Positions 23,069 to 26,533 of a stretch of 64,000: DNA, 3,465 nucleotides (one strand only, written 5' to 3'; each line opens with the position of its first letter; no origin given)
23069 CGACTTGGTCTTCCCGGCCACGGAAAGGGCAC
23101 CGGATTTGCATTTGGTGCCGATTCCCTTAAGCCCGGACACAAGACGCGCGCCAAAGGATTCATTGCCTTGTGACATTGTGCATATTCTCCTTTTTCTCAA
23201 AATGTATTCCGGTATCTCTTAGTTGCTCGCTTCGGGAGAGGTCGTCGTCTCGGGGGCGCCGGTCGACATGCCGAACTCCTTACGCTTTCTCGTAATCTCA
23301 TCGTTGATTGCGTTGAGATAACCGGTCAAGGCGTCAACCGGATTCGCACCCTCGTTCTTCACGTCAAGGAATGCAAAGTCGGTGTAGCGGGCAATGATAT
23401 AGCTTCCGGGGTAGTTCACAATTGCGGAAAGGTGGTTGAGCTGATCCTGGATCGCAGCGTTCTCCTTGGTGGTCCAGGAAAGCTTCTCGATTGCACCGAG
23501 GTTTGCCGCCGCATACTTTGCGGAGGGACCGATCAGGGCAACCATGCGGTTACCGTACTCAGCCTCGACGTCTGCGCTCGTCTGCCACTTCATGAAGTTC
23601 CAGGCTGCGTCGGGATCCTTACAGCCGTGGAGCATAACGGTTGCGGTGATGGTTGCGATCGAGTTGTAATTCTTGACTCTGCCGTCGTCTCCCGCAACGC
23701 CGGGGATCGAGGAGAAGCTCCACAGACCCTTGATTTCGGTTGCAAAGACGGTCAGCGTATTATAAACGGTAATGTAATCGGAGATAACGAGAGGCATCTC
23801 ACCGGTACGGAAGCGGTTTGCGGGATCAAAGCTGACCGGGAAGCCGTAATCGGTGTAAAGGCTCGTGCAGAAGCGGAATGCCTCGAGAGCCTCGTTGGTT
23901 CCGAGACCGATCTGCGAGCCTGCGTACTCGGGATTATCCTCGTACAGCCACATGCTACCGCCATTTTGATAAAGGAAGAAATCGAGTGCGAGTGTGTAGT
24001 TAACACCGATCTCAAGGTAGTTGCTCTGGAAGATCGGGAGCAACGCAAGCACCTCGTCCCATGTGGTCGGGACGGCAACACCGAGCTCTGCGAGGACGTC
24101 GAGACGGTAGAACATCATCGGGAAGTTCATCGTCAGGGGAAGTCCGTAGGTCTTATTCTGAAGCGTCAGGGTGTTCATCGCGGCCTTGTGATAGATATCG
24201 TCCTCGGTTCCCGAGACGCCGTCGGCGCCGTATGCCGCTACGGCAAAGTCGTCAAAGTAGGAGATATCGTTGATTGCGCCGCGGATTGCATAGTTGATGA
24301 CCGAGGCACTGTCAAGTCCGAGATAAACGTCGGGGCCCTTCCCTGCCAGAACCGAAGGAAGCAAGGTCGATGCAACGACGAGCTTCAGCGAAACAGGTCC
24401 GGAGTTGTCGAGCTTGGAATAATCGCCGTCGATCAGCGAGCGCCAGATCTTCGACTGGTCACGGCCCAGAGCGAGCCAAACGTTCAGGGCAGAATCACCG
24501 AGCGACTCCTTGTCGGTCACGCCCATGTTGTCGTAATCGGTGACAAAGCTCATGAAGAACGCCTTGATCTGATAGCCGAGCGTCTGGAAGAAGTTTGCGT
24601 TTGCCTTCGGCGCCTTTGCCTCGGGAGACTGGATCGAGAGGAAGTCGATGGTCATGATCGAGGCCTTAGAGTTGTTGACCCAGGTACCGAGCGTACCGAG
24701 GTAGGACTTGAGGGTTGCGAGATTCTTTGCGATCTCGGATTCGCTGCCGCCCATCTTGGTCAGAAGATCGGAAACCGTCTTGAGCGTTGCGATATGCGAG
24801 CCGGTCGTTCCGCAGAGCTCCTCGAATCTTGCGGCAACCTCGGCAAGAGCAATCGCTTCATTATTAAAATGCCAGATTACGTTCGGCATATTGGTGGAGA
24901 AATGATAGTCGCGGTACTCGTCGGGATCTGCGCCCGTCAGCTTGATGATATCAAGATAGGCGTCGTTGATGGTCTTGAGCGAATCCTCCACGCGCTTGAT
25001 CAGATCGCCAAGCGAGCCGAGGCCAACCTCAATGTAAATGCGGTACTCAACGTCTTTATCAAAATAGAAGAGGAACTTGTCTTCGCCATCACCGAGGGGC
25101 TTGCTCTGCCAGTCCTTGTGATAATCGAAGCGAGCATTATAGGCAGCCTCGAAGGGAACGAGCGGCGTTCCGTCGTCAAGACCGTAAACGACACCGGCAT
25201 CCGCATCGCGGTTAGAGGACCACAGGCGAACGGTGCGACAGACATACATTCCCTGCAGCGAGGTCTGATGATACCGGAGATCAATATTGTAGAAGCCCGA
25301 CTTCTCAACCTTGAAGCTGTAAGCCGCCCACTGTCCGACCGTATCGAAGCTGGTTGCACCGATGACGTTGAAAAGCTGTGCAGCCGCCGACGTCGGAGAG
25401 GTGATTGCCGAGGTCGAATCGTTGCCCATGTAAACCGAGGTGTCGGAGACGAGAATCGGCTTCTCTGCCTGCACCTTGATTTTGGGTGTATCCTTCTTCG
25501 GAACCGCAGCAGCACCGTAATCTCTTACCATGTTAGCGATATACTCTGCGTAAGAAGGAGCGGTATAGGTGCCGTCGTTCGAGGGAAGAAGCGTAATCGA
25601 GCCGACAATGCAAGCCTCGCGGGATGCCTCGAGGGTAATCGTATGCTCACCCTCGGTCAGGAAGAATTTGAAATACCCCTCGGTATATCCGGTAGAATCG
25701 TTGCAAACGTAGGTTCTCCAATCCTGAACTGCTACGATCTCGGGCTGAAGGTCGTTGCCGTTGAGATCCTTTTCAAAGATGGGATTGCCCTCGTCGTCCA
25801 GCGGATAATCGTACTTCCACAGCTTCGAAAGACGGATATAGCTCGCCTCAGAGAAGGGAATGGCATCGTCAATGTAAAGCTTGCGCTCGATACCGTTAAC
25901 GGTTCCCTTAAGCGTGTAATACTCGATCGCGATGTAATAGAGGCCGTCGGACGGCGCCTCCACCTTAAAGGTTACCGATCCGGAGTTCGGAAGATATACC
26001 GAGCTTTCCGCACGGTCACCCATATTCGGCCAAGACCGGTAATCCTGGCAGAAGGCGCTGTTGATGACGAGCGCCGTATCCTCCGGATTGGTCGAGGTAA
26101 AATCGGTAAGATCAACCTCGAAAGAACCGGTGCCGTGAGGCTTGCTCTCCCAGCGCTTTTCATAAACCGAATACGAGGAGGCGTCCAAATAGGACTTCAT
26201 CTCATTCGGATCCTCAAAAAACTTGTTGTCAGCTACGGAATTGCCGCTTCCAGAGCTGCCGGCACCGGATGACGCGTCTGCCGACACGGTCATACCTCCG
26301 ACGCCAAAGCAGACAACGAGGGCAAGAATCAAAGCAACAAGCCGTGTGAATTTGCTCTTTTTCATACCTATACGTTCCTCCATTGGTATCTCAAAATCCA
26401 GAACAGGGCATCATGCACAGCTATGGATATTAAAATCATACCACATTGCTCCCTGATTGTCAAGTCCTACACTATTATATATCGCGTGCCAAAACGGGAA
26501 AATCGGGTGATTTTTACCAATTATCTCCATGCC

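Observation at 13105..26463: Seven-gene, 13.3 kb operon: one giant binding protein, two permease pairs, an NHL-Yip1 fusion and a 1249-aa orphan exoprotein, with no ATPase, regulator or recognisable CAZyme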

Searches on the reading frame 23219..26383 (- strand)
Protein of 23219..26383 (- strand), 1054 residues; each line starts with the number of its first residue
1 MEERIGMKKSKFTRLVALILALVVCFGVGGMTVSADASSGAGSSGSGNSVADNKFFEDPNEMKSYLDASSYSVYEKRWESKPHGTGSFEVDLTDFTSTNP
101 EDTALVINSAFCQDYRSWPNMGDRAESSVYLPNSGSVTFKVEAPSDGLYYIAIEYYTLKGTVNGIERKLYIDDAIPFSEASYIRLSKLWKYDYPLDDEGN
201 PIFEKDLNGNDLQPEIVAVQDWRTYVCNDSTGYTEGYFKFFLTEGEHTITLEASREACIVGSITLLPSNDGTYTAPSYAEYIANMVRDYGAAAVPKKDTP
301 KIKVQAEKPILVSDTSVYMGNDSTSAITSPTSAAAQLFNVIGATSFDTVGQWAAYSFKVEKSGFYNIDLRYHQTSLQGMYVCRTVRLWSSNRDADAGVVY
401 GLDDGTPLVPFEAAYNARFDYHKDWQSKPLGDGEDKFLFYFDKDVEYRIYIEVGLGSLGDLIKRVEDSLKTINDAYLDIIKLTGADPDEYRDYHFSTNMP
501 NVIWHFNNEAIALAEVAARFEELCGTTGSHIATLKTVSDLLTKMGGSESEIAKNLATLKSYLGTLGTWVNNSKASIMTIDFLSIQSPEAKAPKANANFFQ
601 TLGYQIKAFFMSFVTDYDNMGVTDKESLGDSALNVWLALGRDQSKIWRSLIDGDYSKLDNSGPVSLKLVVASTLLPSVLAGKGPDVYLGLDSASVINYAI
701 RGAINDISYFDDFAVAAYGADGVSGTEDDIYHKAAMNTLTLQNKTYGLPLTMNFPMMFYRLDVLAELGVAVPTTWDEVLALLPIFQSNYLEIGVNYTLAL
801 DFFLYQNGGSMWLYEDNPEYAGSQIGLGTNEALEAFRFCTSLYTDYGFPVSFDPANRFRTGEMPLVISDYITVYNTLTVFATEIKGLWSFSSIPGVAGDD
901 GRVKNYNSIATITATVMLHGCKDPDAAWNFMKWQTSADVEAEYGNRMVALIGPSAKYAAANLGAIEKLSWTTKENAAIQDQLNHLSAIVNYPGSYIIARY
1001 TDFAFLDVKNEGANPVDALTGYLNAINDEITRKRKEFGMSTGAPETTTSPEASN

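Call 3: search_protein_families(library=pfam, proteins=[window:23219-26383:-], max_evalue=0.01)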
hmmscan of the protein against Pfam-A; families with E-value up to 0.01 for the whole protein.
window:23219-26383:- (1054 aa): 3 families
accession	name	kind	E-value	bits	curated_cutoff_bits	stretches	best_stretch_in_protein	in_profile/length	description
PF13416.11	SBP_bac_8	-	1.5e-14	54.9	27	1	672-951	26-259/279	Bacterial extracellular solute-binding protein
PF01547.30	SBP_bac_1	-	1e-11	45.8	26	1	674-939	40-305/307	Bacterial extracellular solute-binding protein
PF04151.21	PPC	-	0.0044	18.3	25.9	0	117-153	34-68/70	Bacterial pre-peptidase C-terminal domain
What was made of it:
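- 23219..26383 (-): Giant secreted solute-binding protein (1054-aa ORF; the likely start is M7 at 26365). SBP_bac_8/SBP_bac_1 cover residues 672-951 only (call 3).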

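Call 4: search_protein_families(library=ncbifam, proteins=[window:23219-26383:-], max_evalue=0.01)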
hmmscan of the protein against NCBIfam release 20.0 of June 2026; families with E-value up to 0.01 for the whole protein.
window:23219-26383:- (1054 aa): 2 families
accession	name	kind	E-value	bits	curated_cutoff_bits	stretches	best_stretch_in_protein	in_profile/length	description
NF053763.1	ABCarbgalBndGanS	equivalog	2.4e-05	23.3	700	1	728-850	121-244/420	galactooligosaccharide ABC transporter substrate-binding protein GanS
TIGR03850.1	bind_CPR_0540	equivalog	0.00095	17.9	299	1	646-781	49-187/437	carbohydrate ABC transporter substrate-binding protein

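Call 42: find_homologous_proteins(query=window:23219-26383:-, max_evalue=0.00001)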
Query window:23219-26383:- (1054 aa): 255 proteins with E <= 0.00001 among 8000 candidates; the best 120 are listed.
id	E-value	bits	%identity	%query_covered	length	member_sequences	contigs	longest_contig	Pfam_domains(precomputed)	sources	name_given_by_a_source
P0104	0.0e+0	2413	100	100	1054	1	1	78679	PF13416.12,PF01547.31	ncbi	-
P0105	0.0e+0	2086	86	99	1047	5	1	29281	PF13416.12,PF01547.31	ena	-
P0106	0.0e+0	2081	87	99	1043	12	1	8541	PF13416.12,PF01547.31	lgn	-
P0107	0.0e+0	1628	68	99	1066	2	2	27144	PF13416.12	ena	-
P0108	0.0e+0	1553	66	98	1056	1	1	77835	-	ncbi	-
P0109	0.0e+0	1529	66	98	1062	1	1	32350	PF13416.12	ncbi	-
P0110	0.0e+0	1507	64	99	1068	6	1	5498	PF13416.12,PF01547.31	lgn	-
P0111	0.0e+0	1354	60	99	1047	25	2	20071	PF13416.12,PF01547.31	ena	-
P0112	0.0e+0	1348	59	99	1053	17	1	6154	PF01547.31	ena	-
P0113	0.0e+0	1348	59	99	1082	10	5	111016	PF01547.31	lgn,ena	-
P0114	0.0e+0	1347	58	99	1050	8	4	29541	PF13416.12,PF01547.31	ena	-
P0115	0.0e+0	1344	59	99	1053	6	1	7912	PF01547.31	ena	-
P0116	0.0e+0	1339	59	98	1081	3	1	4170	PF13416.12,PF01547.31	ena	-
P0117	0.0e+0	1339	59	99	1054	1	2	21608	PF13416.12,PF01547.31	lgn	-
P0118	0.0e+0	1339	58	98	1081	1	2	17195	PF13416.12,PF01547.31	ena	-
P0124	0.0e+0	1303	59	93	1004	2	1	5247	PF13416.12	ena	-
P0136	0.0e+0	1054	48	98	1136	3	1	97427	PF13416.12,PF01547.31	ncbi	-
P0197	2.0e-283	961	39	67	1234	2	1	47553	-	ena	-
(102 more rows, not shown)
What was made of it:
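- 23219..26383 (-): All 120 listed homologues are 1004-1234 aa, nearly all (110) covering at least 97% of the query (call 42).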

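Call 52: search_solved_structures(query=window:23219-26383:-, max_evalue=0.1)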
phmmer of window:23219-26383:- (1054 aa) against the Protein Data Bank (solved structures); distinct sequences matched with E-value up to 0.1: 14.
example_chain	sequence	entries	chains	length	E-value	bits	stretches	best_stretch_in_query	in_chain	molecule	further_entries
5ysb_A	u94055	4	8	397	5.3e-07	31.2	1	627-941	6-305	Lin1841 protein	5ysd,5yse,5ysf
4ry1_A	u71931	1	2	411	0.00025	22.3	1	734-788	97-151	Periplasmic solute binding protein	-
7nbz_A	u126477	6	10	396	0.0039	18.4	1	711-778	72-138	Sulfoquinovosyl binding protein | Sulfoquinovosyl glycerol-binding protein SmoF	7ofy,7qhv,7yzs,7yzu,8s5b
9lff_A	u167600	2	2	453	0.0059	17.8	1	740-797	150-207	SN-glycerol-3-phophate ABC transporter, periplasmic SN-glycerol-3-phosphate-binding protei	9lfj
3jzj_A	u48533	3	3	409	0.0077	17.4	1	706-952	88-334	Acarbose/maltose binding protein GacH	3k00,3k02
3k01_A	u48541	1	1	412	0.0079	17.4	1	706-952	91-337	Acarbose/maltose binding protein GacH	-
2hq0_A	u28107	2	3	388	0.0086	17.2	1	740-782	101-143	Sugar ABC transporter, sugar-binding protein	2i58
2hfb_A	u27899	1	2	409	0.0089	17.2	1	740-782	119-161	Sugar ABC transporter, sugar-binding protein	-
2heu_A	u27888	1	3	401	0.009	17.2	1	740-782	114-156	Sugar ABC transporter, sugar-binding protein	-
6pql_A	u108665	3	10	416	0.0094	17.1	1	740-782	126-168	ABC transporter sugar-binding protein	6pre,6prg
1eu8_A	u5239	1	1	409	0.01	17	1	730-843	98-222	TREHALOSE/MALTOSE BINDING PROTEIN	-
9xf5_A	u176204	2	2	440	0.018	16.2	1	735-937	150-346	ABC transporter substrate-binding protein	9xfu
2zyk_A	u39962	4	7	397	0.031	15.4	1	731-868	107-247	Solute-binding protein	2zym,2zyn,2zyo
1elj_A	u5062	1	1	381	0.043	14.9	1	734-938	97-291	MALTODEXTRIN-BINDING PROTEIN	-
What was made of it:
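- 23264..24652 (-): MalE-like oligosaccharide-binding domain (residues ~578-1040). By sequence, Lin1841 gives E = 5e-7 (call 52).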

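Call 54: search_protein_families(library=padloc, proteins=[window:23219-26383:-], max_evalue=0.01)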
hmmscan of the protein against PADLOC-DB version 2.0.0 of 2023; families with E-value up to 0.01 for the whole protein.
window:23219-26383:- (1054 aa): 0 families

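Call 59: predict_structure(alignment_id=A3)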
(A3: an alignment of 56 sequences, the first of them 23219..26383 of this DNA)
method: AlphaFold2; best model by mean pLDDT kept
length: 1054 residues; sequences in the alignment: 56
mean_pLDDT: 85.1   pTM: 0.79
mean pLDDT of the five models: 85.1, 84.6, 81.7, 81.3, 81.0
residues with pLDDT >= 90: 507; 70-90: 444; 50-70: 58; < 50: 45
segments of 3 or more residues with pLDDT < 50: 1-9, 25-51, 1047-1054
pLDDT, mean of each block of 10 residues (from residue 1): 37 62 45 26 36 58 77 91 93 93 92 90 92 94 94 93 87 89 90 90 82 85 92 90 96 92 96 94 95 87 94 86 80 84 84 95 96 84 96 94 94 95 91 94 97 92 89 88 83 90 93 93 86 92 92 89 84 87 94 85 82 66 62 79 76 75 75 78 89 90 93 94 90 93 93 92 83 89 85 89 91 89 91 92 88 77 88 78 68 85 85 92 92 92 79 76 87 84 89 86 92 92 92 89 65 38
secondary structure, 60 per line:
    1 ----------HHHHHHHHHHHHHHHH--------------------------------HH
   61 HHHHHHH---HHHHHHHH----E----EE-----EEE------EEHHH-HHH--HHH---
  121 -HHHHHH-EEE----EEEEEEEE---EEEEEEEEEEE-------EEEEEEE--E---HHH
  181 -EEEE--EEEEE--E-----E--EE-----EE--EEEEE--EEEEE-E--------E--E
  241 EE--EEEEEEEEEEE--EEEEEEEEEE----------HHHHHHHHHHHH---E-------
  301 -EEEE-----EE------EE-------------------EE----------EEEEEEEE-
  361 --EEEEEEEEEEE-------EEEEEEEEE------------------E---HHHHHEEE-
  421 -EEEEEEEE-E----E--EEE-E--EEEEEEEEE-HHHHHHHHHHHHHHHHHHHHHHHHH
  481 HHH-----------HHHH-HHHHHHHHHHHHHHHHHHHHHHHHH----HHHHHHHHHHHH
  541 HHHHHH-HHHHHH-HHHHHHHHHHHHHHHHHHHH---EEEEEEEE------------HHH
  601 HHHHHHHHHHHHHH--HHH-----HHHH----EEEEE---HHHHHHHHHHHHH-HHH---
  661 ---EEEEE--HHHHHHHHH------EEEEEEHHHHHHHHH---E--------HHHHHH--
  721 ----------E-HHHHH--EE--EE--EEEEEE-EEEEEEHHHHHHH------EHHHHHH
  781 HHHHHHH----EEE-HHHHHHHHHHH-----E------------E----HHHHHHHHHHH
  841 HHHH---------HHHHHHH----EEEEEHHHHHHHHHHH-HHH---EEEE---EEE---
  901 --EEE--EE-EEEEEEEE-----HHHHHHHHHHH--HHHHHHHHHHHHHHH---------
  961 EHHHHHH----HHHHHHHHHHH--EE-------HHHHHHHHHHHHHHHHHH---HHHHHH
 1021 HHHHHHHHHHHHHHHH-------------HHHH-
elements in order (helices of 4 or more, strands of 3 or more residues): H11-26 H59-67 H71-78 E95-97 H122-127 E129-131 E136-143 E147-157 E165-171 E182-185 E188-192 E215-219 E222-226 E240-242 E245-255 E258-267 H278-289 E302-305 E352-359 E363-373 E381-389 H412-416 E417-419 E422-429 E439-441 E446-454 H456-483 H495-498 H500-524 H529-546 H548-553 H555-574 E578-585 H598-614 H625-628 E633-637 H641-653 E664-668 H671-679 E686-691 H692-700 H713-718 H733-737 E748-753 E755-760 H761-767 H775-787 E792-794 H796-806 H830-844 H854-860 E865-869 H870-880 E888-891 E895-897 E903-905 E911-918 H924-934 H937-951 H962-967 H972-982 H994-1011 H1015-1036 H1050-1053
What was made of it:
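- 23219..26383 (-): Model pLDDT is 85 (call 59).
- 25583..26101 (-): SBP beta-sandwich module 1 (residues ~95-267), CBM-like. All-beta in the model (call 59).
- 24662..25018 (-): SBP helical bundle (residues ~456-574). Four long helices in the model (call 59).
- On CBM6/CBM35-like carbohydrate-binding module: The model shows beta-sandwiches (call 59).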

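Call 61: fold_search(model_id=the predicted structure, library=pdb)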
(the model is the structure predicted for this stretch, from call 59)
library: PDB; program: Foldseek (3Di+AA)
matches with E <= 10: 1456; with E <= 0.001: 1026
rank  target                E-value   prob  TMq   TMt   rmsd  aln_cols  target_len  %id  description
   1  5ci5_B                6.1e-17  1.00  0.30  0.73   4.6       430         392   20  Crystal Structure of an ABC transporter Solute Binding Protein from Thermotoga Lettingae TMO (Tlet_1705, TARGET EFI-51 (released 2015-07-22)
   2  5ci5_A                2.3e-16  1.00  0.30  0.73   4.7       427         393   20  Crystal Structure of an ABC transporter Solute Binding Protein from Thermotoga Lettingae TMO (Tlet_1705, TARGET EFI-51 (released 2015-07-22)
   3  5ysf_A                2.3e-16  1.00  0.30  0.75   4.8       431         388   18  Crystal structure of beta-1,2-glucooligosaccharide binding protein in complex with sophoropentaose (released 2018-05-02)
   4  5yse_A                2.9e-16  1.00  0.30  0.74   4.9       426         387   19  Crystal structure of beta-1,2-glucooligosaccharide binding protein in complex with sophorotetraose (released 2018-05-02)
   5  5f7v_A                6.0e-16  1.00  0.29  0.71   5.4       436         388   16  ABC substrate-binding protein Lmo0181 from Listeria monocytogenes in complex with cycloalternan (released 2016-09-07)
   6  5yse_B                1.0e-15  1.00  0.30  0.75   4.8       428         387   19  Crystal structure of beta-1,2-glucooligosaccharide binding protein in complex with sophorotetraose (released 2018-05-02)
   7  5ysd_B                2.2e-15  1.00  0.30  0.74   4.8       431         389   18  Crystal structure of beta-1,2-glucooligosaccharide binding protein in complex with sophorotriose (released 2018-05-02)
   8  5ysb_A                2.6e-15  1.00  0.31  0.80   3.4       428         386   17  Crystal structure of beta-1,2-glucooligosaccharide binding protein in ligand-free form (released 2018-05-02)
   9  9xf5_A                3.5e-15  1.00  0.30  0.76   4.5       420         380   17  Cycloisomaltooligosaccharide binding protein in complex with cycloisomaltooctaose (released 2026-03-25)
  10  7vfq_B                4.9e-15  1.00  0.29  0.68   6.0       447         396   14  Wild type GltA from Bifidobacterium infantis JCM 1222 complexed with lacto-N-tetraose (released 2022-09-14)
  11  3uor_B                5.4e-15  1.00  0.32  0.79   3.9       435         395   16  The structure of the sugar-binding protein MalE from the phytopathogen Xanthomonas citri (released 2011-12-14)
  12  5ysb_B                5.9e-15  1.00  0.32  0.81   3.5       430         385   18  Crystal structure of beta-1,2-glucooligosaccharide binding protein in ligand-free form (released 2018-05-02)
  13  5tu0_A                6.9e-15  1.00  0.30  0.77   4.3       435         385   17  1.9 Angstrom Resolution Crystal Structure of Maltose-Binding Periplasmic Protein MalE from Listeria monocytogenes in C (released 2016-11-16)
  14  5ysd_A                7.2e-15  1.00  0.30  0.75   4.7       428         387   18  Crystal structure of beta-1,2-glucooligosaccharide binding protein in complex with sophorotriose (released 2018-05-02)
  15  8vqk_A                9.2e-15  1.00  0.31  0.76   4.4       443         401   16  YcjN from Escherichia coli (released 2024-10-09)
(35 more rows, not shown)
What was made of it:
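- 23264..24652 (-): Foldseek hits have E down to 6e-17 and target TM 0.73-0.81 to sophoro-oligosaccharide, cycloalternan, cycloisomalto-oligosaccharide and maltodextrin binding proteins (call 61).
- On CUT1 type I ABC importer: Foldseek to oligosaccharide SBPs gives E = 6e-17 and target TM up to 0.81 (call 61).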

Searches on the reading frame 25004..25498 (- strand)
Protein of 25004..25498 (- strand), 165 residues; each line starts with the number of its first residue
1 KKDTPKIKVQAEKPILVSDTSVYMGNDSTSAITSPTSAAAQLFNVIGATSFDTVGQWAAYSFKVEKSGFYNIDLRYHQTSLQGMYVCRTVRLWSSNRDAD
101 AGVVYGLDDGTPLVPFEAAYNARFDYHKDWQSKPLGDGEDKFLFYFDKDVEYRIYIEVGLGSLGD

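Call 63: search_protein_families(library=pfam, proteins=[window:25004-25498:-], max_evalue=1)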
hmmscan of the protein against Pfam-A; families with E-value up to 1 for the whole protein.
window:25004-25498:- (165 aa): 1 family
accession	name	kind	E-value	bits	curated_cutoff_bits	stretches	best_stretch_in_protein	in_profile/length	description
PF16990.11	CBM_35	-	0.016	16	28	1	23-77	3-57/121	Carbohydrate binding module (family 35)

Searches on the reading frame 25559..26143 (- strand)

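Call 63: search_protein_families(library=pfam, proteins=[window:25559-26143:-], max_evalue=1)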
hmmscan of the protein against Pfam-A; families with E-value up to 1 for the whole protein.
window:25559-26143:- (195 aa): 1 family
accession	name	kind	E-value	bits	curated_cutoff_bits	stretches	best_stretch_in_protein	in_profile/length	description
PF04151.21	PPC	-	0.33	12.3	25.9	1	36-73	33-68/70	Bacterial pre-peptidase C-terminal domain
